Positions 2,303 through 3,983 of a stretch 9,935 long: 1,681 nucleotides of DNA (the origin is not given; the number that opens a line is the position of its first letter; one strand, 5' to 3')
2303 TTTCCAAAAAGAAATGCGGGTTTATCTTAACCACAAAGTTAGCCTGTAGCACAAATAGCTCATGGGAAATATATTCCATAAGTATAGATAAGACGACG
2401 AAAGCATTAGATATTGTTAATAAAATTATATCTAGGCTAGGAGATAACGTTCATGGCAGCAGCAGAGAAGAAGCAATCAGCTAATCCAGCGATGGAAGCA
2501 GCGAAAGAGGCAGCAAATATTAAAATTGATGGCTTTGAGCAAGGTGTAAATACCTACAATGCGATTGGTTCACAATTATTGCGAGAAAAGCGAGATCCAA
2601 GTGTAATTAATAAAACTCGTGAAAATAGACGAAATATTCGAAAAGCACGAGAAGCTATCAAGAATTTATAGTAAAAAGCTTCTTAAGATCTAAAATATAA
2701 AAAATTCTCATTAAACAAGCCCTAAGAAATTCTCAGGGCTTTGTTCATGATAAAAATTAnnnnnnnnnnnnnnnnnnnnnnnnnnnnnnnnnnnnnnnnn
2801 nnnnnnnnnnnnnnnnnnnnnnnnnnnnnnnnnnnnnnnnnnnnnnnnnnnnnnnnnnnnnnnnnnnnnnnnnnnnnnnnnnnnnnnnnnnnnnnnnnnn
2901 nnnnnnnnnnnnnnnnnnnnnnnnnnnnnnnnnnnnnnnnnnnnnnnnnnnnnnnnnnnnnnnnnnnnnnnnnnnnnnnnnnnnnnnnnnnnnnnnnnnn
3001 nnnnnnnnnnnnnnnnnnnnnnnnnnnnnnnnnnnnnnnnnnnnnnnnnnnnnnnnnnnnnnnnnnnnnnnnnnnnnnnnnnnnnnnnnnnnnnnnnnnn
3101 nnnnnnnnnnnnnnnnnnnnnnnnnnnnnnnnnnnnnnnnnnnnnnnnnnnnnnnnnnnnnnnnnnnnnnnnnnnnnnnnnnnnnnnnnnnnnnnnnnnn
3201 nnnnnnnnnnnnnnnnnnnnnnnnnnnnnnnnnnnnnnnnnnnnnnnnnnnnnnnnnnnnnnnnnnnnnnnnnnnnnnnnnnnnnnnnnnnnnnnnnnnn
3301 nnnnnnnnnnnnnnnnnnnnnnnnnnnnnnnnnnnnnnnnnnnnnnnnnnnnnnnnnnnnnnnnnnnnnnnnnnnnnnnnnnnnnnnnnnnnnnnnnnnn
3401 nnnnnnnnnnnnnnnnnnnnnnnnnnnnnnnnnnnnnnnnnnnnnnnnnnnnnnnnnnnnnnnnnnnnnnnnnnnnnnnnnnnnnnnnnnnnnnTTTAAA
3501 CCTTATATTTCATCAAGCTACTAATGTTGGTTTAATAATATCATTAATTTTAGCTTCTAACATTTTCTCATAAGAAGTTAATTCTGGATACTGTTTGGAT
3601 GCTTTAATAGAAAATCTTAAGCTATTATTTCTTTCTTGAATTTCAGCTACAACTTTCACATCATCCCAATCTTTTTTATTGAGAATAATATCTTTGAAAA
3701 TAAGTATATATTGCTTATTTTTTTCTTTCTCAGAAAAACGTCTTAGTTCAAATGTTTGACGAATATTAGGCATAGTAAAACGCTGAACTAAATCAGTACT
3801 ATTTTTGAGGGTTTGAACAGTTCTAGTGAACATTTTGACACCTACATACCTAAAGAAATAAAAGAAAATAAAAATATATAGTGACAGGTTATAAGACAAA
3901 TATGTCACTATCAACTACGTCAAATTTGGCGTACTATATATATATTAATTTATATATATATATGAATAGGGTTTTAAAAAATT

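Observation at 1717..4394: AT-rich six-gene cargo inside a pdif module, bounded by divergent RHH and wHTH regulators with perfect palindromic operators; no recognisable function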

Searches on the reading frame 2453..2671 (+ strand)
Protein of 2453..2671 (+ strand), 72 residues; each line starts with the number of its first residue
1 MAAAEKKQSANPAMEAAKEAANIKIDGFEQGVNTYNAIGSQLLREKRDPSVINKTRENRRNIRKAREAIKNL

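Call 7: search_protein_families(library=pfam, proteins=[window:2453-2671:+], max_evalue=1)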
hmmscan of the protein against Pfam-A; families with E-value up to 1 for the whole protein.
window:2453-2671:+ (72 aa): 1 family
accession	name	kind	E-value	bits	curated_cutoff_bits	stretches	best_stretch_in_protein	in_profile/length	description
PF21811.2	RdfA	-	0.089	13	27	1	9-72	76-138/195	Rod-determining factor A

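Call 8: search_protein_families(library=padloc, proteins=[window:2453-2671:+], max_evalue=1)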
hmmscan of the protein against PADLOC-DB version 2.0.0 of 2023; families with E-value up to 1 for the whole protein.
window:2453-2671:+ (72 aa): 0 families

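Call 9: search_protein_families(library=phrogs, proteins=[window:2453-2671:+], max_evalue=1)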
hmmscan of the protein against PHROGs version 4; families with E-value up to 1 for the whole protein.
window:2453-2671:+ (72 aa): 0 families

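Call 10: search_protein_families(library=ncbifam, proteins=[window:2453-2671:+], max_evalue=1)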
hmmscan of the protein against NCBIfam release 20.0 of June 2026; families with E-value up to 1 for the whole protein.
window:2453-2671:+ (72 aa): 0 families

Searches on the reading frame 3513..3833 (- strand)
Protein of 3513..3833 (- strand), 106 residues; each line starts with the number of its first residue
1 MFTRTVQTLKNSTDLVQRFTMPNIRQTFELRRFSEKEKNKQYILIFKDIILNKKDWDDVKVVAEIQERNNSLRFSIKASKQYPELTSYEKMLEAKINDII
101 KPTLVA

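Call 7: search_protein_families(library=pfam, proteins=[window:3513-3833:-], max_evalue=1)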
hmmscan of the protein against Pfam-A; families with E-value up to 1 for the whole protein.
window:3513-3833:- (106 aa): 1 family
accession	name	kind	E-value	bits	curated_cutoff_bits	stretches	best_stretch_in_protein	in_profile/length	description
PF08272.16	Zn_Ribbon_Topo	-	0.17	12.1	25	0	29-44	4-18/41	Topoisomerase I zinc-ribbon-like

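Call 8: search_protein_families(library=padloc, proteins=[window:3513-3833:-], max_evalue=1)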
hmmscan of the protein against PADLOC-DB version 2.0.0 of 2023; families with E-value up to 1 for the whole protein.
window:3513-3833:- (106 aa): 1 family
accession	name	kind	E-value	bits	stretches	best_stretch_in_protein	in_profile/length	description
PDLC04254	PDC-M01B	-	0.0045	14.4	1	39-92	11-62/297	-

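Call 9: search_protein_families(library=phrogs, proteins=[window:3513-3833:-], max_evalue=1)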
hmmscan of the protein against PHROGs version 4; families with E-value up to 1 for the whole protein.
window:3513-3833:- (106 aa): 1 family
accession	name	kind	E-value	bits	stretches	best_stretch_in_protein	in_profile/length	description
phrog_2594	-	unknown function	9.2e-33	113.7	1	1-100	6-105/118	-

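Call 10: search_protein_families(library=ncbifam, proteins=[window:3513-3833:-], max_evalue=1)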
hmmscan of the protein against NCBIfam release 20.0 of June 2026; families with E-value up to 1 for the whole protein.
window:3513-3833:- (106 aa): 0 families

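Call 13: search_dna_similar(query=window:3513-3833:-, collection=phages, mode=protein, max_rows=30, max_evalue=0.001)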
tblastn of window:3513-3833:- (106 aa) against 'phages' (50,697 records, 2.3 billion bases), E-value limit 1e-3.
Records with a match: 2; places in all: 2; records where one place covers at least 80% of the query: 2.
Best place of each record, by identity: <60% 2.
By first word of the organism name: Salmonella 2.
By host as written in the record: Salmonella enterica subsp. enterica serovar Typhimurium strain LT2 2.
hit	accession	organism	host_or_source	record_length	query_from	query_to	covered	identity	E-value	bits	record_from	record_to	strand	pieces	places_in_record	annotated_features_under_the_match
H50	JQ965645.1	Salmonella phage SSU5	Salmonella enterica subsp. enterica ...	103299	3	96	89%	32.4%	3e-6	49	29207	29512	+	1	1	hypothetical protein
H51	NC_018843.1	Salmonella phage SSU5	Salmonella enterica subsp. enterica ...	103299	3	96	89%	32.4%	3e-6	49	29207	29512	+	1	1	hypothetical protein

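Call 38: find_homologous_proteins(query=window:3513-3833:-, max_evalue=0.01)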
Query window:3513-3833:- (106 aa): 23 proteins with E <= 0.01 among 26 candidates.
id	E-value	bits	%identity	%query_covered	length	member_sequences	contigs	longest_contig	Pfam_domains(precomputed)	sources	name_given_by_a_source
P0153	3.9e-52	192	87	100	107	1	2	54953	-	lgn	-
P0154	2.9e-51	189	86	100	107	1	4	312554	-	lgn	-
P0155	5.3e-43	163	78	94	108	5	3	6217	-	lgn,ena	-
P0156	1.1e-42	162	78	94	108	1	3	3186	-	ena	-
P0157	1.9e-42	161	77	94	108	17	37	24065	-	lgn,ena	-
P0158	2.8e-42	161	77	94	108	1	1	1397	-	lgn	-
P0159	9.6e-42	159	76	94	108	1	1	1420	-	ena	-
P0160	1.2e-41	159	77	94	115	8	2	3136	-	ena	-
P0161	3.4e-41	157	76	94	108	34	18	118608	-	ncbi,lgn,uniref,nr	ncbi:TPA: hypothetical protein RP450_003165 [Acinetobacter baumannii]|uniref:hypothetical protein n=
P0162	6.5e-41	156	72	100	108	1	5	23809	-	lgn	-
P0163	7.6e-41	156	76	94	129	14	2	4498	-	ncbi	ncbi:hypothetical protein QWJ09_16025, partial [Acinetobacter baumannii]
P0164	2.8e-40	154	71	100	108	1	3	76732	-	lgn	-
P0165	2.9e-40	154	73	94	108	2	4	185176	-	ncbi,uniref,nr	ncbi:hypothetical protein EXE06_12410 [Acinetobacter pittii]|uniref:hypothetical protein n=1 Tax=Aci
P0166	4.4e-40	154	73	94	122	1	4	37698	-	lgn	-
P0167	5.6e-40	153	74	94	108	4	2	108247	-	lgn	-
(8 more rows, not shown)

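Call 46: predict_structure(alignment_id=A3)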
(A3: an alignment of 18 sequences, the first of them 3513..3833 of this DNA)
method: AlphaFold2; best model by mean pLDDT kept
length: 106 residues; sequences in the alignment: 18
mean_pLDDT: 79.5   pTM: 0.74
mean pLDDT of the five models: 79.5, 74.2, 71.1, 70.2, 68.8
residues with pLDDT >= 90: 21; 70-90: 58; 50-70: 24; < 50: 3
segments of 3 or more residues with pLDDT < 50: 104-106
pLDDT, mean of each block of 10 residues (from residue 1): 66 87 88 78 84 61 84 86 88 89 54
secondary structure, 60 per line:
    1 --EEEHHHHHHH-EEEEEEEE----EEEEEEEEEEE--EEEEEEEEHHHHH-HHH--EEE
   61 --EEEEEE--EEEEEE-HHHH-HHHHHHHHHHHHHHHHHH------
elements in order: E3-5 H6-12 E14-21 E26-36 E39-46 H47-51 E58-60 E63-68 E71-76 H78-81 H83-100

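Call 52: search_solved_structures(query=A3, max_evalue=10, show_alignments=2)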
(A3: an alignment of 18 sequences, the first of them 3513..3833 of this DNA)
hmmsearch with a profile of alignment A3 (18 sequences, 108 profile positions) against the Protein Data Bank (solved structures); distinct sequences matched with E-value up to 10: 4.
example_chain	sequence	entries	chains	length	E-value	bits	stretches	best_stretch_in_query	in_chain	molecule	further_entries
8g9f_D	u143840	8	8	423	0.12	15.7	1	13-66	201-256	DNA primase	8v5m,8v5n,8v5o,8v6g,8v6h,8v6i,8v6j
6gqz_A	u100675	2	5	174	0.21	15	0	30-81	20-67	Neutrophil gelatinase-associated lipocalin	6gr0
8bpt_A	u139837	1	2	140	0.62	13.4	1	57-104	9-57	Bromo domain-containing protein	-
5tck_A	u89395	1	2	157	0.79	13.1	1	57-104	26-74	Uncharacterized protein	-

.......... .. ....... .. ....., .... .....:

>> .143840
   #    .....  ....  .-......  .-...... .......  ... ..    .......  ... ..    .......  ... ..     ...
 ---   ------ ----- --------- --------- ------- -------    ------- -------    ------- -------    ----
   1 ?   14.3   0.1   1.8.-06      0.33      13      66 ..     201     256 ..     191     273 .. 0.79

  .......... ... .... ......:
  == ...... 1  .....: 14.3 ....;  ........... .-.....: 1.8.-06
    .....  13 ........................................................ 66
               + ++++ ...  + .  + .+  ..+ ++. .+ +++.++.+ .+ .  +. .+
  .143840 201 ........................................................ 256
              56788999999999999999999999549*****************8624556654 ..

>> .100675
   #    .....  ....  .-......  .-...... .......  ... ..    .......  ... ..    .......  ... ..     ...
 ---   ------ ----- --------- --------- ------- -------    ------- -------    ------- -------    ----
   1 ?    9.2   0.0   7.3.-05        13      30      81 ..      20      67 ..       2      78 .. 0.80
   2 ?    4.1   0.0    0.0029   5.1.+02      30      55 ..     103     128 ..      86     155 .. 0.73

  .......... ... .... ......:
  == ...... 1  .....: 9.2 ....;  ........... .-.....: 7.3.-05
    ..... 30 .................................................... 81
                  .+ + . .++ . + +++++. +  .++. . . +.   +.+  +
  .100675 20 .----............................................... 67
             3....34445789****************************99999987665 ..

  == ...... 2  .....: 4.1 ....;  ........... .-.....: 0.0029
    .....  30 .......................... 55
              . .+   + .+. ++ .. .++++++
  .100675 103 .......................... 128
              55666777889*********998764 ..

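Call 57: search_dna_similar(query=window:3513-3833:-, collection=plasmids, mode=protein, max_rows=40, max_evalue=0.001, rows=spread)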
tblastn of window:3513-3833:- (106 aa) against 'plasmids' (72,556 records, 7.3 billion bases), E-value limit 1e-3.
Records with a match: 167; places in all: 167; records where one place covers at least 80% of the query: 167.
Best place of each record, by identity: >=99% 9; 60-80% 93; <60% 65.
By first word of the organism name: Acinetobacter 102; Enterobacter 41; Klebsiella 8; Citrobacter 6; Salmonella 5; Escherichia 3; Kluyvera 1; Cronobacter 1.
By predicted mobility (MOB-suite, as given by PLSDB): mobilizable 89; non-mobilizable 77; conjugative 1.
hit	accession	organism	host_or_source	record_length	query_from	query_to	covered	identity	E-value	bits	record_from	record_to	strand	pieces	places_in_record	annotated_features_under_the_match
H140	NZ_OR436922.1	Acinetobacter baumannii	-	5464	1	106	100%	100.0%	2e-63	213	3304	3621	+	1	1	hypothetical protein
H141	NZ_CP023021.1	Acinetobacter baumannii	Homo sapiens,blood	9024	1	106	100%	100.0%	2e-63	213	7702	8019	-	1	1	hypothetical protein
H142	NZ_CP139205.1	Acinetobacter baumannii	chicken,throat swab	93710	1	100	94%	76.0%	3e-43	156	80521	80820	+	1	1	hypothetical protein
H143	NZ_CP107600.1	Acinetobacter baumannii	Homo sapiens,skin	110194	1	100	94%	76.0%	3e-43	156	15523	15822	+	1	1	hypothetical protein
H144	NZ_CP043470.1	Acinetobacter baumannii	Homo sapiens,Skin/Wound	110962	1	100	94%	76.0%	3e-43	156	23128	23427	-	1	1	hypothetical protein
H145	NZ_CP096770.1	Acinetobacter baumannii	Homo sapiens,blood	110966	1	100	94%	76.0%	3e-43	156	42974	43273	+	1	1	hypothetical protein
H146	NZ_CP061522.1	Acinetobacter baumannii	Homo sapiens,sterile body site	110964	1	100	94%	76.0%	3e-43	156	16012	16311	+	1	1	hypothetical protein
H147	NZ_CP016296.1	Acinetobacter baumannii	Homo sapiens,BAL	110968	1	100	94%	76.0%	3e-43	156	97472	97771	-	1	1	hypothetical protein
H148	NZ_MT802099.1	Acinetobacter baumannii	-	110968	1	100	94%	76.0%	3e-43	156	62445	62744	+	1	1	hypothetical protein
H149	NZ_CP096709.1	Acinetobacter baumannii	Homo sapiens,sputum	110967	1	100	94%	76.0%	3e-43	156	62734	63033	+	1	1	hypothetical protein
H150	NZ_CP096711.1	Acinetobacter baumannii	Homo sapiens,balf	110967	1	100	94%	76.0%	3e-43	156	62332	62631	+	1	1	hypothetical protein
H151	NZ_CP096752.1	Acinetobacter baumannii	Homo sapiens,blood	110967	1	100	94%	76.0%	3e-43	156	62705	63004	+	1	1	hypothetical protein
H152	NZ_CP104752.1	Acinetobacter baumannii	Homo sapiens,single cell,sputum of an ...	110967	1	100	94%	76.0%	3e-43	156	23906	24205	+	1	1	hypothetical protein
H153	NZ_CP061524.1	Acinetobacter baumannii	Homo sapiens,human,blood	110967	1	100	94%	76.0%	3e-43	156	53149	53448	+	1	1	hypothetical protein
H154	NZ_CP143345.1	Acinetobacter baumannii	Homo sapiens,skin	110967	1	100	94%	76.0%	3e-43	156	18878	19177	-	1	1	hypothetical protein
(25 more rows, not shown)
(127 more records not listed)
